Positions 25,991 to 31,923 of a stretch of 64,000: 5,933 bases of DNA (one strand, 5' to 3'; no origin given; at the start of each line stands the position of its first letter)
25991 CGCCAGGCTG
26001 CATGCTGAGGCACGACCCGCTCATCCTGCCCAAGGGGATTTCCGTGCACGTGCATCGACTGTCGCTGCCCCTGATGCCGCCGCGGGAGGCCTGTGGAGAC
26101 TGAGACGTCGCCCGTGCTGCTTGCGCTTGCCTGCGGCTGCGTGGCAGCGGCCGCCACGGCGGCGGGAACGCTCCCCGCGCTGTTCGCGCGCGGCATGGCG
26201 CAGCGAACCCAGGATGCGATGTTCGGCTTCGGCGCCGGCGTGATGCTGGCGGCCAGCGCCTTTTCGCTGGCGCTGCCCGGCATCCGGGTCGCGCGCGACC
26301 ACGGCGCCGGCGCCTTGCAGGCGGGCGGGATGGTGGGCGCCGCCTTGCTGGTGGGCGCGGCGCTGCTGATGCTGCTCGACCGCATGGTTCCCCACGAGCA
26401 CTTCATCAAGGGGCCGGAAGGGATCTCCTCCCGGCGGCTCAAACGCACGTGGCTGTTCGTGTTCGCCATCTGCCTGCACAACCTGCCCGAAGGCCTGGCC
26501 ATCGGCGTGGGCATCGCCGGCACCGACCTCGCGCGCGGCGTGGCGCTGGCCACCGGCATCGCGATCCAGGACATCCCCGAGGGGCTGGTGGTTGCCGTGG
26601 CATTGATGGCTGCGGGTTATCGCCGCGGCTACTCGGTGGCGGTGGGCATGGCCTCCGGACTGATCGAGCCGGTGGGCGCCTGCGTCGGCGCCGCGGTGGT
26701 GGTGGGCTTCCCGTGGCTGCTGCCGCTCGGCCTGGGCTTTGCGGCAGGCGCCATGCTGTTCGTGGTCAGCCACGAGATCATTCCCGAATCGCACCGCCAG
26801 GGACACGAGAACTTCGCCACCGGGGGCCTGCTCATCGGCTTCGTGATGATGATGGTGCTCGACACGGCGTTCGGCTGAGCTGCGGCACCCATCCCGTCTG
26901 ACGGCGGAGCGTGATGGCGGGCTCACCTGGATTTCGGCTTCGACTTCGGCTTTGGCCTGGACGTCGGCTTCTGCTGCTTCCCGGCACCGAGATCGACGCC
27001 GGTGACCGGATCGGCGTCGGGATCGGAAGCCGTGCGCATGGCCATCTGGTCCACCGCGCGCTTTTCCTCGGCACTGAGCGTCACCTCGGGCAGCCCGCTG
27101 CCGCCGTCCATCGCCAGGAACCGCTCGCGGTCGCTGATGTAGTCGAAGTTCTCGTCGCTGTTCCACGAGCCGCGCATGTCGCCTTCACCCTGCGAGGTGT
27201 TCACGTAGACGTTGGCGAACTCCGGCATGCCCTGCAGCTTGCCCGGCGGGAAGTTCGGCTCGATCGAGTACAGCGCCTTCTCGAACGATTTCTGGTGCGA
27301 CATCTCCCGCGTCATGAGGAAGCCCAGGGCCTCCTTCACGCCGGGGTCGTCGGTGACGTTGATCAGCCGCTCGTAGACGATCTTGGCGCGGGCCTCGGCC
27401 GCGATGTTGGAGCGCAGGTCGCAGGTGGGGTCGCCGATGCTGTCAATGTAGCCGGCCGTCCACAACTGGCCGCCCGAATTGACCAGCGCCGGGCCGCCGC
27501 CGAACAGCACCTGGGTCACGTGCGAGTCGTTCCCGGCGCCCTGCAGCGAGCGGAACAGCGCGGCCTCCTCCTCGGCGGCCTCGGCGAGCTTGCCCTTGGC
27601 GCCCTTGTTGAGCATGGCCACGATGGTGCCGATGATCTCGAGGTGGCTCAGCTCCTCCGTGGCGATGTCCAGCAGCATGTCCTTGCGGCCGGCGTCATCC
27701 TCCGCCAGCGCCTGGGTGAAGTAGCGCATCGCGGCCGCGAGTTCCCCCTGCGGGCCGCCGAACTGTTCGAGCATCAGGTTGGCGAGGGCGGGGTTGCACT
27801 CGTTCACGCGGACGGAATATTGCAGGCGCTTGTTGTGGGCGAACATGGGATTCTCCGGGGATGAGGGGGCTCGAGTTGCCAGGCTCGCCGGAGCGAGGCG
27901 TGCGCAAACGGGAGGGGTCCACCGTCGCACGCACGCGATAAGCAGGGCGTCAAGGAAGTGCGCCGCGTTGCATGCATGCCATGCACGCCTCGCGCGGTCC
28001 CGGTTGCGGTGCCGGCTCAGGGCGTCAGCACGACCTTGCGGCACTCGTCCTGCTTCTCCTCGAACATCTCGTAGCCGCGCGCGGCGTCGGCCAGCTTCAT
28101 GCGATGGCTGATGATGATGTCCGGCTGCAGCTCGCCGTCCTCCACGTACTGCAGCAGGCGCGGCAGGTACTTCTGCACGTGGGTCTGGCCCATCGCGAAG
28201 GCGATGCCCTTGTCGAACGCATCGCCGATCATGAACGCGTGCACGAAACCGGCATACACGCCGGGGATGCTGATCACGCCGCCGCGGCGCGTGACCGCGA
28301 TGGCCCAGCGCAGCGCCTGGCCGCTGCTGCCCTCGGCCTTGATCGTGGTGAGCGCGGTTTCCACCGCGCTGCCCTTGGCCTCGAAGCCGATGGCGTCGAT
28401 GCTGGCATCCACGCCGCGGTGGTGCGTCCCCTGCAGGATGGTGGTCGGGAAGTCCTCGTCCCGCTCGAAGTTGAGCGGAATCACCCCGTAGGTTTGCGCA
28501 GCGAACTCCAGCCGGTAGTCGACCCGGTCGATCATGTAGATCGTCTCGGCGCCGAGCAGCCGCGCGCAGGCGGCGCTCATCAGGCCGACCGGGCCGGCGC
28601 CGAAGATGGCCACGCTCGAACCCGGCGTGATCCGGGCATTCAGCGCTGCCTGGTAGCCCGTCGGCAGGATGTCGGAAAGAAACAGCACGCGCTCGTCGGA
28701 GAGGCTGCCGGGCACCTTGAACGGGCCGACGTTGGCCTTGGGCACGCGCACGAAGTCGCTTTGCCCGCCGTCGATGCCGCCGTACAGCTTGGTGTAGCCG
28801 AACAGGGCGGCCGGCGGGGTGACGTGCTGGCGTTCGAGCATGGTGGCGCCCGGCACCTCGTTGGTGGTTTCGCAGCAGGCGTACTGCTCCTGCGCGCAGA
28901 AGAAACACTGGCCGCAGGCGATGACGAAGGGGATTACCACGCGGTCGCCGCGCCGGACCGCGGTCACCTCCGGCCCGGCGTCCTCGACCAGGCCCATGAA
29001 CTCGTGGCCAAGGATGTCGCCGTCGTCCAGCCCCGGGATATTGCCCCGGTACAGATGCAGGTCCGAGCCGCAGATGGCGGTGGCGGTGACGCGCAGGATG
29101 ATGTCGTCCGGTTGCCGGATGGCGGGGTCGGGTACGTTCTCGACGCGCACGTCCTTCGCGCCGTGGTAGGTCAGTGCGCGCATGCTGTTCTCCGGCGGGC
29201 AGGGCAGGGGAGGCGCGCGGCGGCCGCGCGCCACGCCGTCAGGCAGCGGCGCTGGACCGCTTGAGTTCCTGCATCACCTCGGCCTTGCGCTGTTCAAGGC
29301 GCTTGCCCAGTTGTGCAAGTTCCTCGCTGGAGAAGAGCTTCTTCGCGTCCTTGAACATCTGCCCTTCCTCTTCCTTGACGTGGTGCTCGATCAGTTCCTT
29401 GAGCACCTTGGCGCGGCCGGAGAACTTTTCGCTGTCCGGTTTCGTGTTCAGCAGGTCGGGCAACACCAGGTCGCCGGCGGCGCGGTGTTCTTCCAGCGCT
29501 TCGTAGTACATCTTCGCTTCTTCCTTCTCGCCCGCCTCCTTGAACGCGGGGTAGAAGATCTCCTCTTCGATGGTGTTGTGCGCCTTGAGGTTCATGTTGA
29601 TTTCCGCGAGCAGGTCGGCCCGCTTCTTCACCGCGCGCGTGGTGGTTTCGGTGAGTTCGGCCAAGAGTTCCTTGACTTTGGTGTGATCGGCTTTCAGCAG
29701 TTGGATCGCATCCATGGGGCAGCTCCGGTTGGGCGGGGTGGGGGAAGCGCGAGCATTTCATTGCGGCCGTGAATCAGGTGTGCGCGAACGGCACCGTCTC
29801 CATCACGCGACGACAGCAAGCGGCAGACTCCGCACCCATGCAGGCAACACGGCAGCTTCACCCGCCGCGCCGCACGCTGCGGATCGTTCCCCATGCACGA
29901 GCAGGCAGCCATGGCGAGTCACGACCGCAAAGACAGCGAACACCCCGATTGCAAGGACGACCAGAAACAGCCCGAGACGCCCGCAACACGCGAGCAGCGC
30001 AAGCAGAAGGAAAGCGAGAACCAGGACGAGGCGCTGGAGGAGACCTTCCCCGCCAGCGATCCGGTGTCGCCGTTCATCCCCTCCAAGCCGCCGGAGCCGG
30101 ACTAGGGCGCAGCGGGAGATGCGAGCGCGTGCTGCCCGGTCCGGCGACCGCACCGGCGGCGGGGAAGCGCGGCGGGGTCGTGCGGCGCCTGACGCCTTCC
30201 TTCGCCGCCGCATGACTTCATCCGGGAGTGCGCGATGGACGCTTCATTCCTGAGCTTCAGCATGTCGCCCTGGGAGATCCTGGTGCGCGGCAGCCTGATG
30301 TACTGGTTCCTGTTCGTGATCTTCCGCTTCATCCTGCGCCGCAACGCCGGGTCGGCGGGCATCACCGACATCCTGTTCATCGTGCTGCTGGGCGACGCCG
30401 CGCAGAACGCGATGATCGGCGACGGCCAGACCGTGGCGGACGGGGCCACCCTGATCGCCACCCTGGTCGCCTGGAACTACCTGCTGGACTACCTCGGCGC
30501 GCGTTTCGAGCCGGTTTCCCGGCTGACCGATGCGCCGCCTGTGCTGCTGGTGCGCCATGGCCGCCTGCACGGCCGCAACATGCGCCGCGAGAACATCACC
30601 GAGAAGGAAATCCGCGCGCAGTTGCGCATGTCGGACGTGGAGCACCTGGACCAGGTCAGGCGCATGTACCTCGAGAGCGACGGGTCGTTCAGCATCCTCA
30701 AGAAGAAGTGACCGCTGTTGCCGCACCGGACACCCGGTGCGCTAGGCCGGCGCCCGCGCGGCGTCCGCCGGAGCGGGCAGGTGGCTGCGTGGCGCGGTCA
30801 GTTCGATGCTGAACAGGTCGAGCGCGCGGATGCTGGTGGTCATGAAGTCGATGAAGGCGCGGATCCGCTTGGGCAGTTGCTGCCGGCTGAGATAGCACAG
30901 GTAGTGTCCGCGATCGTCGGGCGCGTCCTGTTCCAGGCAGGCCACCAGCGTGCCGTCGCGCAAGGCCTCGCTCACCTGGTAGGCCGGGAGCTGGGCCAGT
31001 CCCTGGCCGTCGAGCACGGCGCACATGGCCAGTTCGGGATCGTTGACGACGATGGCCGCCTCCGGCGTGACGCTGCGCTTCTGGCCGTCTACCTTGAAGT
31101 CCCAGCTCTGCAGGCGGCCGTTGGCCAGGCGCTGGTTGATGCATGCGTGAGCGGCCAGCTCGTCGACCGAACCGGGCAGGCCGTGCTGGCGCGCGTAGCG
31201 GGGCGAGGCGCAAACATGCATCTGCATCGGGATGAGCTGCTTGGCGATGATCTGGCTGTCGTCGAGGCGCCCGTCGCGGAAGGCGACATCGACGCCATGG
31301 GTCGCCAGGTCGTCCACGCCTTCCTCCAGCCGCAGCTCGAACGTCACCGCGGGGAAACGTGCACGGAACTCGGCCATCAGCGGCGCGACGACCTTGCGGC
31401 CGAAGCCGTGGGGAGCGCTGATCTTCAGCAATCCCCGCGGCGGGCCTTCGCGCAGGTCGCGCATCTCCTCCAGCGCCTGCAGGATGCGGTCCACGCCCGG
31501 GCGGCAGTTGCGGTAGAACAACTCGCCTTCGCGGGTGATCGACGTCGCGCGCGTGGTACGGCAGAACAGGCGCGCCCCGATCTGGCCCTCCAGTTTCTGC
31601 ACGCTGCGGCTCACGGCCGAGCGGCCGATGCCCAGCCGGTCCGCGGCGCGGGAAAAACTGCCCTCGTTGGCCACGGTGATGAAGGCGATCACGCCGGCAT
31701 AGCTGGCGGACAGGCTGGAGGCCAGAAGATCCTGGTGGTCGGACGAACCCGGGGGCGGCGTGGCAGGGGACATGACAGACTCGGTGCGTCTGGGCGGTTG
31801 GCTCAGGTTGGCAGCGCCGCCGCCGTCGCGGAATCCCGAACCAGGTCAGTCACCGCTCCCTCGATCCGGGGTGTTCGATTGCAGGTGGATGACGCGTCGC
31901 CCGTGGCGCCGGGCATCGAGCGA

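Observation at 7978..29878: Shared promoter layout (CAC half-site - N21 - nAnnnT) across a general-stress cluster: a regulon with no visible regulator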

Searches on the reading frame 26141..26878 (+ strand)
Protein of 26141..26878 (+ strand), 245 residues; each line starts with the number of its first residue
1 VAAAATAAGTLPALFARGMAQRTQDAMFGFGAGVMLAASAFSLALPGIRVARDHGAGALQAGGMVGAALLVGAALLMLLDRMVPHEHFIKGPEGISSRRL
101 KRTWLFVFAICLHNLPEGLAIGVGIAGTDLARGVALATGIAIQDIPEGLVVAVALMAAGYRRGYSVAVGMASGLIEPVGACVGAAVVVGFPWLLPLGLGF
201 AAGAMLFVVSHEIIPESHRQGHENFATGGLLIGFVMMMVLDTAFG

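Call 8: search_protein_families(library=pfam, proteins=[window:26141-26878:+], max_evalue=0.01)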
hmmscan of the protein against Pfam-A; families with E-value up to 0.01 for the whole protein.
window:26141-26878:+ (245 aa): 1 family
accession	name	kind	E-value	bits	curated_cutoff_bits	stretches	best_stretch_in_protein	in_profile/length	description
PF02535.28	Zip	-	5.5e-21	75.6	35.1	1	100-240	175-322/323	ZIP Zinc transporter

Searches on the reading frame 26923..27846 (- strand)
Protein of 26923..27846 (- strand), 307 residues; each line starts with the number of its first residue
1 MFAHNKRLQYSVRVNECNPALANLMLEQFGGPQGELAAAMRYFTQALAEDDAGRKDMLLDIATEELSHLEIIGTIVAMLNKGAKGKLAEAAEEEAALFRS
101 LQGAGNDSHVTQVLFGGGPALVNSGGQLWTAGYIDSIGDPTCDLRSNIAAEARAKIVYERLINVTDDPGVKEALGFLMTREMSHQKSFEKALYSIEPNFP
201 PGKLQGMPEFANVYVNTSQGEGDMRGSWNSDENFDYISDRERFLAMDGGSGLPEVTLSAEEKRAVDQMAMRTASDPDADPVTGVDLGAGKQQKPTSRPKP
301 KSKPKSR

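Call 8: search_protein_families(library=pfam, proteins=[window:26923-27846:-], max_evalue=0.01)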
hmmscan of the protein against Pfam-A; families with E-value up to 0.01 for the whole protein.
window:26923-27846:- (307 aa): 1 family
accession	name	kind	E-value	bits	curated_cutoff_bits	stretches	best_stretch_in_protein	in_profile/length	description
PF05067.18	Mn_catalase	-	2e-88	296.6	27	1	1-291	1-279/284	Manganese containing catalase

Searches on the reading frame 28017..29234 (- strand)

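Call 8: search_protein_families(library=pfam, proteins=[window:28017-29234:-], max_evalue=0.01)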
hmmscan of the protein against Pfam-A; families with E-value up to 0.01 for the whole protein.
window:28017-29234:- (405 aa): 2 families
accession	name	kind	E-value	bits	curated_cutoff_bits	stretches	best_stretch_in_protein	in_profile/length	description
PF08240.17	ADH_N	-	2e-22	79.8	23.5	1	41-171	1-101/104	Alcohol dehydrogenase GroES-like domain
PF00107.32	ADH_zinc_N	-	8e-11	42.4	31.8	1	215-302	1-83/129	Zinc-binding dehydrogenase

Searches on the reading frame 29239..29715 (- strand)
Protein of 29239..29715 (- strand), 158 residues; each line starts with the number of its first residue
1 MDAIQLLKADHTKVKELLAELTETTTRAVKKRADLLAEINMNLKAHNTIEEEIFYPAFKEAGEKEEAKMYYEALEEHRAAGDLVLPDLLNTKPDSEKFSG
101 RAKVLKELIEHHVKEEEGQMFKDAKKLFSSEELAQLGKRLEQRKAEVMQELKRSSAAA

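Call 11: search_protein_families(library=pfam, proteins=[window:29239-29715:-], max_evalue=0.01)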
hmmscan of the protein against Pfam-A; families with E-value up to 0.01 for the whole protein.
window:29239-29715:- (158 aa): 1 family
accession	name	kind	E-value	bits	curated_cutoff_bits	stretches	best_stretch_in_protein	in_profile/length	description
PF01814.28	Hemerythrin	-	3e-16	60.5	25.3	1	3-122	2-125/127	Hemerythrin HHE cation binding domain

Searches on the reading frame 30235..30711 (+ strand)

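Call 11: search_protein_families(library=pfam, proteins=[window:30235-30711:+], max_evalue=0.01)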
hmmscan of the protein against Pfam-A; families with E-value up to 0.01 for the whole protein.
window:30235-30711:+ (158 aa): 1 family
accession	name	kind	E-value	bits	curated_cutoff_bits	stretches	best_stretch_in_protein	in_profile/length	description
PF04239.17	DUF421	-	3.6e-12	46.3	23.6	1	91-158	3-70/129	YetF C-terminal domain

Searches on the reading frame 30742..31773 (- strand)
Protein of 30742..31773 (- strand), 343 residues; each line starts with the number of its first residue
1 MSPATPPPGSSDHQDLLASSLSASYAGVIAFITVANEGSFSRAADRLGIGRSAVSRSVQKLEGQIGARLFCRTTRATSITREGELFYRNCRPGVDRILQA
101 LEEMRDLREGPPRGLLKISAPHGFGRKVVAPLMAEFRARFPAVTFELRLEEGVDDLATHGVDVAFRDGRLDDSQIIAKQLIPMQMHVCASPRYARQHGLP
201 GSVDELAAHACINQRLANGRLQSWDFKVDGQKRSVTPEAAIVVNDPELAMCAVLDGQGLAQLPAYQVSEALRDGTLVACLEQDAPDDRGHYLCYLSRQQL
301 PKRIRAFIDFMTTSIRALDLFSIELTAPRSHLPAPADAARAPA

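Call 11: search_protein_families(library=pfam, proteins=[window:30742-31773:-], max_evalue=0.01)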
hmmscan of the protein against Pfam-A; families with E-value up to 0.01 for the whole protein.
window:30742-31773:- (343 aa): 3 families
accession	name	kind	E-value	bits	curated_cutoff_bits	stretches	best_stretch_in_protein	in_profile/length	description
PF03466.25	LysR_substrate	-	1.4e-38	132.8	28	1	110-313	2-206/209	LysR substrate binding domain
PF00126.33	HTH_1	-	9.1e-19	67.6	26.6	1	30-84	6-60/60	Bacterial regulatory helix-turn-helix protein, lysR family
PF12802.13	MarR_2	-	0.0019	18.7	27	1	21-63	3-46/61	MarR family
